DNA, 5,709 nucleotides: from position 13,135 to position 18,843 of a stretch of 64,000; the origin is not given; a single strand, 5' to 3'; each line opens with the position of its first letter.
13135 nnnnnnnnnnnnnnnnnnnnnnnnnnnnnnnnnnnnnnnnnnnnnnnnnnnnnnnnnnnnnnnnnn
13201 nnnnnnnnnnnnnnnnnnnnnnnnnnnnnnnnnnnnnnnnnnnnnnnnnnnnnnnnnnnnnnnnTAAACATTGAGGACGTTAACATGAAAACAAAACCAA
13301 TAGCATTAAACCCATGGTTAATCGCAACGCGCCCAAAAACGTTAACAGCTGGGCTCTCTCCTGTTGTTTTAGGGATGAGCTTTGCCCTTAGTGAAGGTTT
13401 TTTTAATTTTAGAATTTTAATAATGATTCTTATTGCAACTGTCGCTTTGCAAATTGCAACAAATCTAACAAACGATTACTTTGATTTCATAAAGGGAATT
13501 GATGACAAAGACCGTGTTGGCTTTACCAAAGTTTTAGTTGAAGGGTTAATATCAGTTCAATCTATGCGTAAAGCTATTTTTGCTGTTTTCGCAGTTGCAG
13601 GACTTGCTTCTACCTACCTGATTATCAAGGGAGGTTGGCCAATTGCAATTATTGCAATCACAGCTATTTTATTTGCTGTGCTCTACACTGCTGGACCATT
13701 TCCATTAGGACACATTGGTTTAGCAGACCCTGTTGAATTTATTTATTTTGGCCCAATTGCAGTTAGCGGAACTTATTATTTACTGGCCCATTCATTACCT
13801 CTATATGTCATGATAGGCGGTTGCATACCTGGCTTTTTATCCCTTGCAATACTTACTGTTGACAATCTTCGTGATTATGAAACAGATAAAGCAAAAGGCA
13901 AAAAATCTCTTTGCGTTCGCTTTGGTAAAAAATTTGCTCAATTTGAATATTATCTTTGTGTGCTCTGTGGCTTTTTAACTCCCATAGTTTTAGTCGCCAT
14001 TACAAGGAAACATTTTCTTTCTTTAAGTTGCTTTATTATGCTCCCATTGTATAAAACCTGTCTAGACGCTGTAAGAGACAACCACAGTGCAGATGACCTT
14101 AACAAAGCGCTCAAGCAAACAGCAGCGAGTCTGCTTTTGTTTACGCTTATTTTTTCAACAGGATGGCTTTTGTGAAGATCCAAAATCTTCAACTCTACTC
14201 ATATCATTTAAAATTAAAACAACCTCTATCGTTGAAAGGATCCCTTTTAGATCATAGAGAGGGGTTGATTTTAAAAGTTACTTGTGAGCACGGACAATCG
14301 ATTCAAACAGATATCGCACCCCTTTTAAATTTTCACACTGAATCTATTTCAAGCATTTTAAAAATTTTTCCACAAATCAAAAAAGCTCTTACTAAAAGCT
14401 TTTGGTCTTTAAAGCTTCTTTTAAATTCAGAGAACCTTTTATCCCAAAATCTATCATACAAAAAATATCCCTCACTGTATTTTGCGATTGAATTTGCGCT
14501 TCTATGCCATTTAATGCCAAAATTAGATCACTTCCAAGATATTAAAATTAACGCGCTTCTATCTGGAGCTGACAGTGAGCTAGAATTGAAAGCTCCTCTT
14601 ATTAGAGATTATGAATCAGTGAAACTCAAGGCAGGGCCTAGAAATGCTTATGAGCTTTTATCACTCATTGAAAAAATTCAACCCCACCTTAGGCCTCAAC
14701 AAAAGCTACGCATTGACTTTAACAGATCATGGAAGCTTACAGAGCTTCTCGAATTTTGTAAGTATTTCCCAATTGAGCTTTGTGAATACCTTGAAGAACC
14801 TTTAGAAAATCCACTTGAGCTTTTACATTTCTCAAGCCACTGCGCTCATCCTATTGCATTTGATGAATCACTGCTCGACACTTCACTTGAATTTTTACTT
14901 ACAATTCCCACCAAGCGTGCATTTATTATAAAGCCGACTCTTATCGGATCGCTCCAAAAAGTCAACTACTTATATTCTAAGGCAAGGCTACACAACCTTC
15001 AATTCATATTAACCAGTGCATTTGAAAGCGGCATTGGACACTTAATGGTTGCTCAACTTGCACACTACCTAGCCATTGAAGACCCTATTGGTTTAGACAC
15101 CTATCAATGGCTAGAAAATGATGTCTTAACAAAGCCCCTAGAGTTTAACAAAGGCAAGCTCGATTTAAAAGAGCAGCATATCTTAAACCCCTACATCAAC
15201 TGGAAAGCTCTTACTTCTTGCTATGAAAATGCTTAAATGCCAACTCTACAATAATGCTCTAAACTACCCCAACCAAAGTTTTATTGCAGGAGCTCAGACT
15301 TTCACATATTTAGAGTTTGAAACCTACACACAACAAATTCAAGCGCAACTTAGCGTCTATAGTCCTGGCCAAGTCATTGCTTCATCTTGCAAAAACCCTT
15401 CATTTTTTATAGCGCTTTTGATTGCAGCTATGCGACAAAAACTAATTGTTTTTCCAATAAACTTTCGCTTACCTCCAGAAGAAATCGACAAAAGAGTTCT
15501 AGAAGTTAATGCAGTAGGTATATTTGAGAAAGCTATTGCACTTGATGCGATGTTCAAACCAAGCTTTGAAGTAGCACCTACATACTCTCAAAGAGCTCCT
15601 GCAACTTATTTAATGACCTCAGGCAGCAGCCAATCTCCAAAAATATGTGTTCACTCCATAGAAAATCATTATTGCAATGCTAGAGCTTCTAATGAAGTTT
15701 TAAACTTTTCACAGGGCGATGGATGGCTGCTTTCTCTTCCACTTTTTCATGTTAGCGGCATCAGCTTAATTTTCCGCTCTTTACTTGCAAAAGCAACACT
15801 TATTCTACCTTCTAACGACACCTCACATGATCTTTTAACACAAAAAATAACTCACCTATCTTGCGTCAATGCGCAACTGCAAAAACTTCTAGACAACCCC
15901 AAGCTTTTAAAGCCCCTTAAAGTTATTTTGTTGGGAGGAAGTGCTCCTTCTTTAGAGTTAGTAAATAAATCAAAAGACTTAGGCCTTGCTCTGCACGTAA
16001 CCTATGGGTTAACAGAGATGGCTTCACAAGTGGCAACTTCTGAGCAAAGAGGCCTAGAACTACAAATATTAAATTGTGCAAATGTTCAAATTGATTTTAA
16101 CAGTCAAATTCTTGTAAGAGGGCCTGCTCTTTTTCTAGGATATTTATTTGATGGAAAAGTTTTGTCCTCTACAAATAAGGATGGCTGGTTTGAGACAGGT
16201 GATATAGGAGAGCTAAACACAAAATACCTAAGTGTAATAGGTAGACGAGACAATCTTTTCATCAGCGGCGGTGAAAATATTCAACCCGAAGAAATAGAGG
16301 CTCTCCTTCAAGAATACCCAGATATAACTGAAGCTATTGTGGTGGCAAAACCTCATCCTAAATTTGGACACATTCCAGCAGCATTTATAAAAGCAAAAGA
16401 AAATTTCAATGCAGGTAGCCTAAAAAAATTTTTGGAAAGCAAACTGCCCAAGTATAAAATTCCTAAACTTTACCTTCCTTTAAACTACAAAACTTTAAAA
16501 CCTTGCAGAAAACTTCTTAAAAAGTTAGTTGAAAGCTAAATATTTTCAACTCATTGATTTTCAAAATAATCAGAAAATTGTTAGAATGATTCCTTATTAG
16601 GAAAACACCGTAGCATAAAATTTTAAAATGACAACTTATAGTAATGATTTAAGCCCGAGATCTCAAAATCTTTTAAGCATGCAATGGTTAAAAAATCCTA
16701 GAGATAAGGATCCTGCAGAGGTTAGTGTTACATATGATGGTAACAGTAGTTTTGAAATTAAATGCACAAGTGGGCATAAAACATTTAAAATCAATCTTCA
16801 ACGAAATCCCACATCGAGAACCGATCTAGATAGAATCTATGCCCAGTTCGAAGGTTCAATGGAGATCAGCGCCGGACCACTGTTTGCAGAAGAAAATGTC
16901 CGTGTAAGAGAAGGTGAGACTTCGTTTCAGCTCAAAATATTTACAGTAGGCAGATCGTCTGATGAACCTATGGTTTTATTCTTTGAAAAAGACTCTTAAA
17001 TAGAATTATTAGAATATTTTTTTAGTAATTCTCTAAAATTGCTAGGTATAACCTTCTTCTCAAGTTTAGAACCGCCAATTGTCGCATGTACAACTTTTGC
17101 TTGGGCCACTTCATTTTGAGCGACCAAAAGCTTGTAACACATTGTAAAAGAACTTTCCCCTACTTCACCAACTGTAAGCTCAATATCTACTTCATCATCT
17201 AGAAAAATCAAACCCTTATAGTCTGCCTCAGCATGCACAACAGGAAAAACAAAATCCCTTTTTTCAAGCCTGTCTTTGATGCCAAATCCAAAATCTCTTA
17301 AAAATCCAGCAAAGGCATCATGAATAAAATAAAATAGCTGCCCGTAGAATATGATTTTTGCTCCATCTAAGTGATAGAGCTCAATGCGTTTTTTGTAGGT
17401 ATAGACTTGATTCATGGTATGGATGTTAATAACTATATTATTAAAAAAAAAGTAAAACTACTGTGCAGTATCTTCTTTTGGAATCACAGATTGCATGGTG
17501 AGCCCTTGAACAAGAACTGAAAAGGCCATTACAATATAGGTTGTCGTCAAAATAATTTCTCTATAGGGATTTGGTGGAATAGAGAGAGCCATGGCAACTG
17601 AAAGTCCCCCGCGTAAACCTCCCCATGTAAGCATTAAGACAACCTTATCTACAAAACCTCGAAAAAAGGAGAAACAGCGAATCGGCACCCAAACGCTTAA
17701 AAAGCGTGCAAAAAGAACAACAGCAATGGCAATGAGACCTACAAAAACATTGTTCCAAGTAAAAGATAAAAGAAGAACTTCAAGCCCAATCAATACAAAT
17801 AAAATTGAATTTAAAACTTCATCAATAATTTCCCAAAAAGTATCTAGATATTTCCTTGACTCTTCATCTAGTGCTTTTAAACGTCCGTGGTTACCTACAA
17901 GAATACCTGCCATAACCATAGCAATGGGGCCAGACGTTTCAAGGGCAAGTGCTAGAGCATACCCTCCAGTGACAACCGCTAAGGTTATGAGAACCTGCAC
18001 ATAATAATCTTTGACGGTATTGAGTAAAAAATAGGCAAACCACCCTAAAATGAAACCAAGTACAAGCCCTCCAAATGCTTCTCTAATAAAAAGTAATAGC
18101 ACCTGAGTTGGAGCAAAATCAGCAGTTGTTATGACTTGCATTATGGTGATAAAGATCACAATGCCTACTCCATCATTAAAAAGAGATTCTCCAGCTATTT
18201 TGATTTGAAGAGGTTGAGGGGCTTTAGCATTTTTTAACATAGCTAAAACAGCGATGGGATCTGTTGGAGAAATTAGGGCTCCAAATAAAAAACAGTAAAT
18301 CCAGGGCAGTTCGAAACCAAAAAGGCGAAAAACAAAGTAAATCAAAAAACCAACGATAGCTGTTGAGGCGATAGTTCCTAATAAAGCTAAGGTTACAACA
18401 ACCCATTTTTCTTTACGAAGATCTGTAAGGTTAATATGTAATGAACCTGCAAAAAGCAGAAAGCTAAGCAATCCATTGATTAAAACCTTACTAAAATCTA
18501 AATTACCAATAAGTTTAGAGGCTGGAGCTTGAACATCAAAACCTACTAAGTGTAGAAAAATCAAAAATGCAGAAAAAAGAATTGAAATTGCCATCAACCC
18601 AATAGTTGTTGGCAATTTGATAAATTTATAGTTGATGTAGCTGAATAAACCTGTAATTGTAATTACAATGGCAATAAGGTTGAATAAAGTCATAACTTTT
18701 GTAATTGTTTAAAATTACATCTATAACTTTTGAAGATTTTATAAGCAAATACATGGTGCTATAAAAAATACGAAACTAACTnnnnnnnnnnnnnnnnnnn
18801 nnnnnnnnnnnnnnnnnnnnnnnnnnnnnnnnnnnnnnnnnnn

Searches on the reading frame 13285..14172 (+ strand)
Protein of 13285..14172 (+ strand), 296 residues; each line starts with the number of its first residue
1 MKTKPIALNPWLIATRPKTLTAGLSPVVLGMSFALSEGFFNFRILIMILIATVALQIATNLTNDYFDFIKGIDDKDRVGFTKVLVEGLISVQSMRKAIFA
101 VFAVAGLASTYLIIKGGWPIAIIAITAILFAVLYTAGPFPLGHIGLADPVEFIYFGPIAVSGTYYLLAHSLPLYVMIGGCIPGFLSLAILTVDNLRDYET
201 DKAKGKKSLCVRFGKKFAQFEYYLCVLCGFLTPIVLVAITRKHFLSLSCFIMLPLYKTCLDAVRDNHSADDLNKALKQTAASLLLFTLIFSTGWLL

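Call 46: search_protein_families(library=pfam, proteins=[window:13285-14172:+], max_evalue=0.00001)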
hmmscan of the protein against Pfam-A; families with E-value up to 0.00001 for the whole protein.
window:13285-14172:+ (296 aa): 1 family
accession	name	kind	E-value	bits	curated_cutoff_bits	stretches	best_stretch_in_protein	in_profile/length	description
PF01040.23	UbiA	-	5.1e-30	105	34.2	1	24-270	2-240/250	UbiA prenyltransferase family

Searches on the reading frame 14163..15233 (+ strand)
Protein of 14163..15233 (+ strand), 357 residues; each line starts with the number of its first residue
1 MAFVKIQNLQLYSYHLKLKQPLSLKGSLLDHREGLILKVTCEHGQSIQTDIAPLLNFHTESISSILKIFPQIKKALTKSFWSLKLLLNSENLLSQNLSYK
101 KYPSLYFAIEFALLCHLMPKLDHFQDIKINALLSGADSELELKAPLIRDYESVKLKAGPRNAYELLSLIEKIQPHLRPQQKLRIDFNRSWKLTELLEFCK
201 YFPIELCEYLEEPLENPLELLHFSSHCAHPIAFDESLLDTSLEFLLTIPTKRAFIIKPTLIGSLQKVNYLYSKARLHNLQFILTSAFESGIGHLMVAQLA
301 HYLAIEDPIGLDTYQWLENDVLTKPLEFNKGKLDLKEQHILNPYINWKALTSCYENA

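Call 46: search_protein_families(library=pfam, proteins=[window:14163-15233:+], max_evalue=0.00001)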
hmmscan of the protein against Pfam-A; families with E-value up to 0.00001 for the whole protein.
window:14163-15233:+ (357 aa): 2 families
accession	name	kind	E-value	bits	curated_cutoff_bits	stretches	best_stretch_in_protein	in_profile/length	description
PF13378.12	MR_MLE_C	-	5.2e-14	52.9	29.4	1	149-337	14-207/219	Enolase C-terminal domain-like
PF21508.2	MenC_N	-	1.6e-08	35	27.3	1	7-67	2-61/94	MenC, N-terminal domain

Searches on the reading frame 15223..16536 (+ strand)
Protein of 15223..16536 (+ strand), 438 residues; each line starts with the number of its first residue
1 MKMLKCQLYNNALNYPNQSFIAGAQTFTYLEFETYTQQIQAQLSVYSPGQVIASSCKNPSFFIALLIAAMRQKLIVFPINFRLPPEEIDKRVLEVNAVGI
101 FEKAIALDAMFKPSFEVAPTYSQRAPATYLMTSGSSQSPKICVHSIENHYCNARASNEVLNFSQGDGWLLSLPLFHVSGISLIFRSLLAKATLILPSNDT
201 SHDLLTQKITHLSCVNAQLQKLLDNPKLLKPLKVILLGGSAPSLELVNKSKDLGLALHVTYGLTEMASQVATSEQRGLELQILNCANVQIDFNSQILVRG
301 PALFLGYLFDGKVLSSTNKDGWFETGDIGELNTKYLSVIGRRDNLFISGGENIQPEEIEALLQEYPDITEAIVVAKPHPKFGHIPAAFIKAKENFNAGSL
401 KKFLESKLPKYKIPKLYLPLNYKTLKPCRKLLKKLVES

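Call 46: search_protein_families(library=pfam, proteins=[window:15223-16536:+], max_evalue=0.00001)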
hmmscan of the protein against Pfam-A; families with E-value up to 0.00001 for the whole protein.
window:15223-16536:+ (438 aa): 2 families
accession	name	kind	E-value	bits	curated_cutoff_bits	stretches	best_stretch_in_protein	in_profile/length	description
PF00501.34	AMP-binding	-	1.5e-30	106.7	29.9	1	11-308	4-384/384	AMP-binding enzyme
PF13193.12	AMP-binding_C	-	2.2e-09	38.5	24.5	1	357-415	1-61/76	AMP-binding enzyme C-terminal domain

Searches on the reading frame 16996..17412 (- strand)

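Call 46: search_protein_families(library=pfam, proteins=[window:16996-17412:-], max_evalue=0.00001)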
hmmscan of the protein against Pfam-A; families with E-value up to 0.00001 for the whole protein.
window:16996-17412:- (138 aa): 2 families
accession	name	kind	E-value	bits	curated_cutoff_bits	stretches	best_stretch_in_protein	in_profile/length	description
PF13279.12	4HBT_2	-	3.3e-08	34.5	25.5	1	30-128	21-120/122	Thioesterase-like superfamily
PF03061.28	4HBT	-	1.6e-06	28.8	20.6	1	20-100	3-75/79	Thioesterase superfamily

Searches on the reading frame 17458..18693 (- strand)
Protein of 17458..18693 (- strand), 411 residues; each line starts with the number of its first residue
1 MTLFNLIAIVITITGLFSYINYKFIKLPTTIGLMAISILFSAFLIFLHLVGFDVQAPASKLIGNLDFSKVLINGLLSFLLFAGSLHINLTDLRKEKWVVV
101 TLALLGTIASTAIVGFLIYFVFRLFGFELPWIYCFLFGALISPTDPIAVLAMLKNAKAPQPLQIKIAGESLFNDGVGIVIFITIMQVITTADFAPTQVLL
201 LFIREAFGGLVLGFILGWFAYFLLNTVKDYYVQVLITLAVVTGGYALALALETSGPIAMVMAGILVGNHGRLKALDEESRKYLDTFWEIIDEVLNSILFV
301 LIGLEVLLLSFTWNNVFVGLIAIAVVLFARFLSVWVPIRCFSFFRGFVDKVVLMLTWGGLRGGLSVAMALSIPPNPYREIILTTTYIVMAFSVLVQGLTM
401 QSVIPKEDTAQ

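Call 5: search_protein_families(library=ncbifam, proteins=[window:17458-18693:-], max_evalue=1e-10)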
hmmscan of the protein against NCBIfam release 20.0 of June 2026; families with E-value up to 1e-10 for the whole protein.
window:17458-18693:- (411 aa): 5 families
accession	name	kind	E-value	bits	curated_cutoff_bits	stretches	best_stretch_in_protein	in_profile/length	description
TIGR00831.1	a_cpa1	equivalog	9.6e-46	156.4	279.6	1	7-406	4-406/525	Na+/H+ antiporter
NF003716.0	PRK05326.1-3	equivalog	1.2e-34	119.7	355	1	43-403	33-385/499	potassium/proton antiporter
TIGR00840.1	b_cpa1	equivalog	2e-33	115.6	251.25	1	98-404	95-412/559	sodium/hydrogen exchanger 3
NF003715.0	PRK05326.1-2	equivalog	7.4e-27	93.9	309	1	73-403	64-385/595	potassium/proton antiporter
NF003714.0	PRK05326.1-1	equivalog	1.2e-18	66.8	471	1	56-403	49-386/577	potassium/proton antiporter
